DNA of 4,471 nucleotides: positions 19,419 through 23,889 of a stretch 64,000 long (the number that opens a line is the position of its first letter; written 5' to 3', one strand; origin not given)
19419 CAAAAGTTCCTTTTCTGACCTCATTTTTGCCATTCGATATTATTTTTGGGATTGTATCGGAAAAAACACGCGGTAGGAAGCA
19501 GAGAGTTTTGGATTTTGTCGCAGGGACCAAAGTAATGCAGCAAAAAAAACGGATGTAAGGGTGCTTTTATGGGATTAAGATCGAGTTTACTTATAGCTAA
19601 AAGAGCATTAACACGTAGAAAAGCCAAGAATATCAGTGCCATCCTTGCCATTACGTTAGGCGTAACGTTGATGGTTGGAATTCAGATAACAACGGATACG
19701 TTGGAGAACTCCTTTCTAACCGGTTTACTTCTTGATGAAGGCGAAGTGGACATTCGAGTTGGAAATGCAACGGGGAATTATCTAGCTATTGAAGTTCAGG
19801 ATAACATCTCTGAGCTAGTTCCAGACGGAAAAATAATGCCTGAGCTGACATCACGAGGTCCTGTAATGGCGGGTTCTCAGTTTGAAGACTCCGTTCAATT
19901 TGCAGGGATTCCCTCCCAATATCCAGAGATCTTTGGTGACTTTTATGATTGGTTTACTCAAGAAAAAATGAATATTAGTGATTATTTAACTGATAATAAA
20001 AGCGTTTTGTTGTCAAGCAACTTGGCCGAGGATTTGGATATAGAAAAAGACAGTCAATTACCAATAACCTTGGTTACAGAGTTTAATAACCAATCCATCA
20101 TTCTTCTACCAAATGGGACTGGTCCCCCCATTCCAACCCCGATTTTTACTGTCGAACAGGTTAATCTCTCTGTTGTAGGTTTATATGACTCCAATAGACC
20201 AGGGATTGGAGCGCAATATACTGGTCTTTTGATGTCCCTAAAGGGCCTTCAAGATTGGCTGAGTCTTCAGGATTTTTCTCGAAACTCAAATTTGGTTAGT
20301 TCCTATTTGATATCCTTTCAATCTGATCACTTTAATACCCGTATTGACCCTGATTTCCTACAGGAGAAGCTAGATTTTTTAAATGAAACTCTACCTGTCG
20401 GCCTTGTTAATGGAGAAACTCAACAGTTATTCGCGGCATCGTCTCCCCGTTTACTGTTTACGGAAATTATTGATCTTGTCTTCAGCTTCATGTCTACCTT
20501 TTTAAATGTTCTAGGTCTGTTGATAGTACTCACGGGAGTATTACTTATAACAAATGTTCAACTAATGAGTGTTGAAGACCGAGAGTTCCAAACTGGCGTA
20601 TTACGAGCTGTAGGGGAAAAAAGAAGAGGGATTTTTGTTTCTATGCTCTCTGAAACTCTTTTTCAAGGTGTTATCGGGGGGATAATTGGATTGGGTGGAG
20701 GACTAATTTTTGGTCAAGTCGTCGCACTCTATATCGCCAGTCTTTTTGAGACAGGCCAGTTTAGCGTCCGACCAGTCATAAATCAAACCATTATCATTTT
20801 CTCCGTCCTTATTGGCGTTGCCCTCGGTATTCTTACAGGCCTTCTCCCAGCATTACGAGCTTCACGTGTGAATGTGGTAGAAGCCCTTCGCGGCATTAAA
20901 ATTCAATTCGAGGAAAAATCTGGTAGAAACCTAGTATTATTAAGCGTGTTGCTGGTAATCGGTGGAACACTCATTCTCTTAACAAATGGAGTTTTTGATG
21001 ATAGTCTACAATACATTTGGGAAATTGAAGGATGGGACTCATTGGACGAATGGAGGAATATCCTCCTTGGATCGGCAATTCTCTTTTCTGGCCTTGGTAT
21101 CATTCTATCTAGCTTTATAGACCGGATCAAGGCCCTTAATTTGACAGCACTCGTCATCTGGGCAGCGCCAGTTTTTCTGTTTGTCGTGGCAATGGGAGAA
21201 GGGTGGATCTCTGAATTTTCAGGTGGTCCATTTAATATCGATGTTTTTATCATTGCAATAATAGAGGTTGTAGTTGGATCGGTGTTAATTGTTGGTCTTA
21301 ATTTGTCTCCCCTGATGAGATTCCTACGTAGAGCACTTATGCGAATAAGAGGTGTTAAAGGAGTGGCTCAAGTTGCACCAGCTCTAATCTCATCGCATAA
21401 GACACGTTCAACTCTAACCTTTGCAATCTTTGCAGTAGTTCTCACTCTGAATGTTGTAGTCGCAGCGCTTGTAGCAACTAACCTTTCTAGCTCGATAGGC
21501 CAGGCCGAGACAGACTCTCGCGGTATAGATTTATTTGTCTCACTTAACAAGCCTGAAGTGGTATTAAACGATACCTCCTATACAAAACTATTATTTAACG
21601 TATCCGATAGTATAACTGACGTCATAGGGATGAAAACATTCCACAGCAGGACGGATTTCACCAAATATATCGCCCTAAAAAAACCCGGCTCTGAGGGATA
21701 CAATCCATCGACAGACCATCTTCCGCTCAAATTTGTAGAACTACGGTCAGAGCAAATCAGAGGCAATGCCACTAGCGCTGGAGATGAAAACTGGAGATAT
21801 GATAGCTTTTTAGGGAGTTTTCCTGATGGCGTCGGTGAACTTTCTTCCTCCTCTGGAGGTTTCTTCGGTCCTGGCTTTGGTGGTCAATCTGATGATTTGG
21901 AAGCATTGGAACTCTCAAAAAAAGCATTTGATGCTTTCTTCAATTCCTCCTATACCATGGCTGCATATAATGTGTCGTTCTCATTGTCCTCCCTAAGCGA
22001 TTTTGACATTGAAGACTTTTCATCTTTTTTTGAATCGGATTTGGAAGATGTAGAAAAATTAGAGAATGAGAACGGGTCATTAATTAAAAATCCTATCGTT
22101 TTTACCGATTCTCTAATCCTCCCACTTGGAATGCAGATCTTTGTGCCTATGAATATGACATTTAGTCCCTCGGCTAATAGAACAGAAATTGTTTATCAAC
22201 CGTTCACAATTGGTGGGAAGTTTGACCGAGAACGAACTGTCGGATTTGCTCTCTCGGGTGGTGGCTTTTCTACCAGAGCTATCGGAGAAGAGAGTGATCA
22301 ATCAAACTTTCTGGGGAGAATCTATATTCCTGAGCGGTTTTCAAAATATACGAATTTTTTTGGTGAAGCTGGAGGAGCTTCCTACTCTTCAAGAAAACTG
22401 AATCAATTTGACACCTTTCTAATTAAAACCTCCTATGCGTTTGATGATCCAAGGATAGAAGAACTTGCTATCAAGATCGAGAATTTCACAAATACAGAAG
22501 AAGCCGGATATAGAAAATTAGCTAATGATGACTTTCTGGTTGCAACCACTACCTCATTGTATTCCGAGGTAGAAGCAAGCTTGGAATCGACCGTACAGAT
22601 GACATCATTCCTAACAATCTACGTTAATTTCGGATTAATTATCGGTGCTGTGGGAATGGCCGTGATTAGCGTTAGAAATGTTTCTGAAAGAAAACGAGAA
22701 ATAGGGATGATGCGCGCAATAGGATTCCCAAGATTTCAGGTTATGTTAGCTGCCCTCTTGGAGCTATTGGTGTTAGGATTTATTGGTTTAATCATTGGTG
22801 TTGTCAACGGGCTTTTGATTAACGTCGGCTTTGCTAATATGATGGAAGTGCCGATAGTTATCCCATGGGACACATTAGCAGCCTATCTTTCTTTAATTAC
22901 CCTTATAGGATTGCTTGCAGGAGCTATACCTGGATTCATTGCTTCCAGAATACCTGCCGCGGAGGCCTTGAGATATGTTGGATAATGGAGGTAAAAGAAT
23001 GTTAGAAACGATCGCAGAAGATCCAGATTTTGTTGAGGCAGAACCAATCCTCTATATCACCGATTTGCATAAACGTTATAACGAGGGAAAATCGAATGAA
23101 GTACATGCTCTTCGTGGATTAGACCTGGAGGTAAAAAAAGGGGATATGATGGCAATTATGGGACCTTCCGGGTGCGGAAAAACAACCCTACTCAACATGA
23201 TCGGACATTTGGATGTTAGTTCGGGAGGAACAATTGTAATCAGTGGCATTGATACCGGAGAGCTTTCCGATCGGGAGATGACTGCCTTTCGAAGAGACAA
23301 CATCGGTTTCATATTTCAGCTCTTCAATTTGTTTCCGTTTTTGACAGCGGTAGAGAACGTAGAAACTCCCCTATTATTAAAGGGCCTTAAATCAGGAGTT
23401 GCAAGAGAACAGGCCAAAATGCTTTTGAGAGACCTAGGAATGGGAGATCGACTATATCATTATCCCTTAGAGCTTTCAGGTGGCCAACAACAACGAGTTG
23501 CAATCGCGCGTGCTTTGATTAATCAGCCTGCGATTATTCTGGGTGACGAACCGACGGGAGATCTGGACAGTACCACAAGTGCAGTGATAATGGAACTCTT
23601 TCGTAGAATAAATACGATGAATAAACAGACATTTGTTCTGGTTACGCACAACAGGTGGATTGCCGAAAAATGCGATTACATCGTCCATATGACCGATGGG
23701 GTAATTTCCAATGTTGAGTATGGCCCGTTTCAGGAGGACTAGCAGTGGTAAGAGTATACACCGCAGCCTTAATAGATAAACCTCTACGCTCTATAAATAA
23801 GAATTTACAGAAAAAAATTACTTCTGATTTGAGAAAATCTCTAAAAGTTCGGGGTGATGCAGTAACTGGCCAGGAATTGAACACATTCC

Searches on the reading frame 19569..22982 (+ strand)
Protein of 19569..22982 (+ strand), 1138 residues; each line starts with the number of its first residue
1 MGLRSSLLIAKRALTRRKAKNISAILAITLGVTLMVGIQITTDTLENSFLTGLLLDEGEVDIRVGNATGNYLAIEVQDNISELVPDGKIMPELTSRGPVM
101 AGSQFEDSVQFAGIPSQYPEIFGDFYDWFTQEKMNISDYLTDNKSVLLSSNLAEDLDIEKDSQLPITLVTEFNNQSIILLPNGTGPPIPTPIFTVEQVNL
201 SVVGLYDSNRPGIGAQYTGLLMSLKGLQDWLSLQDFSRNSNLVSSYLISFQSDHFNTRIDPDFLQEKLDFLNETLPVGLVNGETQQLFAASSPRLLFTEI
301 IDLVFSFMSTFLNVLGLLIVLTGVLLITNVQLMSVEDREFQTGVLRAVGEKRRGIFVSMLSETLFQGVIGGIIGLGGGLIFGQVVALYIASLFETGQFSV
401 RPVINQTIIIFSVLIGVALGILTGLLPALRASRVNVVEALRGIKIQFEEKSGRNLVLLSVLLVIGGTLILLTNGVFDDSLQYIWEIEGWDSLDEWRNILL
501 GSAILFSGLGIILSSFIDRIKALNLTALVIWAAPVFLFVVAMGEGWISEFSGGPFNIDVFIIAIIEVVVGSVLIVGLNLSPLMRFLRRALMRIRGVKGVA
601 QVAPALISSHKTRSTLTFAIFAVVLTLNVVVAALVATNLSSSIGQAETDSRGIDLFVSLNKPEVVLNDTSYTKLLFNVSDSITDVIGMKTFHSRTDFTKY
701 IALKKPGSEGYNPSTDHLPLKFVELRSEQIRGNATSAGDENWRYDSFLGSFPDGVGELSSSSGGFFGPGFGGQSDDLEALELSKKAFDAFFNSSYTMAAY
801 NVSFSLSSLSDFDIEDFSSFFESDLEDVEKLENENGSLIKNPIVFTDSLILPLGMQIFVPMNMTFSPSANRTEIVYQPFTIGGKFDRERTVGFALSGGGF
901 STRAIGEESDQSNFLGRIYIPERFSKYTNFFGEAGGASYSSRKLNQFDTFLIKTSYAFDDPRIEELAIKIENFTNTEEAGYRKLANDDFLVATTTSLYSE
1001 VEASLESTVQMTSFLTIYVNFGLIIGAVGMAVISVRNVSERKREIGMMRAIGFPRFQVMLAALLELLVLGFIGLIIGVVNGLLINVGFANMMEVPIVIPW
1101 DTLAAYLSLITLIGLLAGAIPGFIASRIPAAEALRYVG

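Call 3: search_protein_families(library=pfam, proteins=[window:19569-22982:+], max_evalue=0.01)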
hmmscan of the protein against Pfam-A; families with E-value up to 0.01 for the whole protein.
window:19569-22982:+ (1138 aa): 2 families
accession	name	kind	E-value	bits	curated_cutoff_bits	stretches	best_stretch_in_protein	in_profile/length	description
PF02687.27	FtsX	-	1.5e-31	109.4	25.5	2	314-435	2-119/120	FtsX-like permease C-terminal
PF12704.14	MacB_PCD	-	8.5e-05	23.4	27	1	24-206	4-154/207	MacB-like periplasmic core domain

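Call 4: search_protein_families(library=ncbifam, proteins=[window:19569-22982:+], max_evalue=0.01)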
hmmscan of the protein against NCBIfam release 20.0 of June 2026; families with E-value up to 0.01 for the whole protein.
window:19569-22982:+ (1138 aa): 6 families
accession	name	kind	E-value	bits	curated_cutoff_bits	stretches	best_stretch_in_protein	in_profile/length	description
TIGR03434.1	ADOP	subfamily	5.6e-21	74.3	622.3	2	316-475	273-436/803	ADOP family duplicated permease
NF007826.0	PRK10535.1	equivalog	3.2e-14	52.1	966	2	1002-1134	512-645/648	macrolide ABC transporter ATP-binding protein/permease MacB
TIGR02212.1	lolCE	equivalog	2.4e-08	33.4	362.45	1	314-441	271-409/411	lipoprotein-releasing ABC transporter permease subunit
NF038346.1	FtsX_actino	exception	0.00041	19.8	250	1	301-425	169-299/308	permease-like cell division protein FtsX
TIGR01185.1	devC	equivalog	0.00054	19.1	290.35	1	981-1120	227-366/380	ABC transporter permease DevC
NF008076.0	PRK10814.1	exception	0.0015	17.6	473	1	314-441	270-397/399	lipoprotein-releasing ABC transporter permease subunit LolC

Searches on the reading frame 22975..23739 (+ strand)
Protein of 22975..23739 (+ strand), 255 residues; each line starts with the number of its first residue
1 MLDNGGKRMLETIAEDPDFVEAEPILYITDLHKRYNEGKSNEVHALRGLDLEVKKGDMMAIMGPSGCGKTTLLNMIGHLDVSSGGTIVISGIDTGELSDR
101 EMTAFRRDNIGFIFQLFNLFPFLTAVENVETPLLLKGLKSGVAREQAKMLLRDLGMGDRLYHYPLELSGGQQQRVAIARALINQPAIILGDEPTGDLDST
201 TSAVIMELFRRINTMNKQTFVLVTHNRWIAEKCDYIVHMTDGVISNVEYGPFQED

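Call 3: search_protein_families(library=pfam, proteins=[window:22975-23739:+], max_evalue=0.01)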
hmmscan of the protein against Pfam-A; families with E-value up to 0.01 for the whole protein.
window:22975-23739:+ (255 aa): 7 families
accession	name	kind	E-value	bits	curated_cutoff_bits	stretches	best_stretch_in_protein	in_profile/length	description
PF00005.33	ABC_tran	-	1.5e-32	113.5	25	1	46-194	1-136/137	ABC transporter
PF02463.25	SMC_N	-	9.7e-05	22.3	40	0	166-240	136-212/220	RecF/RecN/SMC N terminal domain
PF13304.12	AAA_21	-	0.00093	19.8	27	0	59-90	2-43/304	AAA domain, putative AbiEii toxin, Type IV TA system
PF03215.21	Rad17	-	0.0021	18.5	23.8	1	45-77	34-66/186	Rad17 P-loop domain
PF13401.12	AAA_22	-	0.0023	18.7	27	1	57-81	6-30/130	AAA domain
PF03193.22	RsgA_GTPase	-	0.0023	18.2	30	1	49-77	100-127/174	RsgA GTPase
PF13555.12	AAA_29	-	0.0038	17.4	27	1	49-73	15-39/61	P-loop containing region of AAA domain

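Call 4: search_protein_families(library=ncbifam, proteins=[window:22975-23739:+], max_evalue=0.01)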
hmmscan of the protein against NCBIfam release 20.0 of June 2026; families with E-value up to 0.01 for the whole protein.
window:22975-23739:+ (255 aa): 190 families (the best 25 are shown)
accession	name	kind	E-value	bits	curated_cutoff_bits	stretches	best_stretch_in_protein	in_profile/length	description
TIGR02211.1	LolD_lipo_ex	equivalog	1.1e-66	224.5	307.75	1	26-245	2-220/221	lipoprotein-releasing ABC transporter ATP-binding protein LolD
NF007826.0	PRK10535.1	equivalog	1.7e-58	198.4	966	1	24-244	3-221/648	macrolide ABC transporter ATP-binding protein/permease MacB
NF007879.0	PRK10584.1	equivalog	1.3e-57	195.2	336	1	21-245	2-225/228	putative ABC transporter ATP-binding protein YbbA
TIGR03608.1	L_ocin_972_ABC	subfamily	2.8e-57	193.5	254.85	1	41-239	9-206/206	putative bacteriocin export ABC transporter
NF038007.1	ABC_ATP_DarD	equivalog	5e-57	192.9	375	1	28-243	4-217/218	darobactin export ABC transporter ATP-binding protein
NF008639.0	PRK11629.1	equivalog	1e-56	192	360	1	23-245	4-225/234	lipoprotein-releasing ABC transporter ATP-binding protein LolD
TIGR02982.1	heterocyst_DevA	subfamily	1.7e-56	191.3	295.8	1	26-244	2-219/220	ABC exporter ATP-binding subunit, DevA family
TIGR02673.1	FtsE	equivalog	3.4e-54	183.7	264.85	1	28-237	4-208/214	cell division ATP-binding protein FtsE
NF008428.0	PRK11264.1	equivalog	1.1e-47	162.4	406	1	29-247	7-223/250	L-cystine ABC transporter ATP-binding protein TcyN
TIGR03265.1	PhnT2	equivalog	6.9e-47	160.4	457.7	1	25-247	4-216/353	putative 2-aminoethylphosphonate ABC transporter ATP-binding protein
TIGR02315.1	ABC_phnC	equivalog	7.3e-47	159.8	266.1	1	25-244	1-224/243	phosphonate ABC transporter ATP-binding protein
TIGR01186.1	proV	subfamily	6.1e-46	157.2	326.6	1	44-247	7-211/363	betaine/proline/choline family ABC transporter ATP-binding protein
NF007027.0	PRK09493.1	equivalog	3.6e-45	154.2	379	1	42-244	13-214/240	glutamine ABC transporter ATP-binding protein GlnQ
NF040933.2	ABC_arch_GlcV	equivalog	6.7e-45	153.5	450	1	27-227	4-202/357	glucose ABC transporter ATP-binding protein GlcV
TIGR03005.1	ectoine_ehuA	equivalog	1.7e-44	151.9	345.4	1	41-244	11-225/252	ectoine/hydroxyectoine ABC transporter ATP-binding protein EhuA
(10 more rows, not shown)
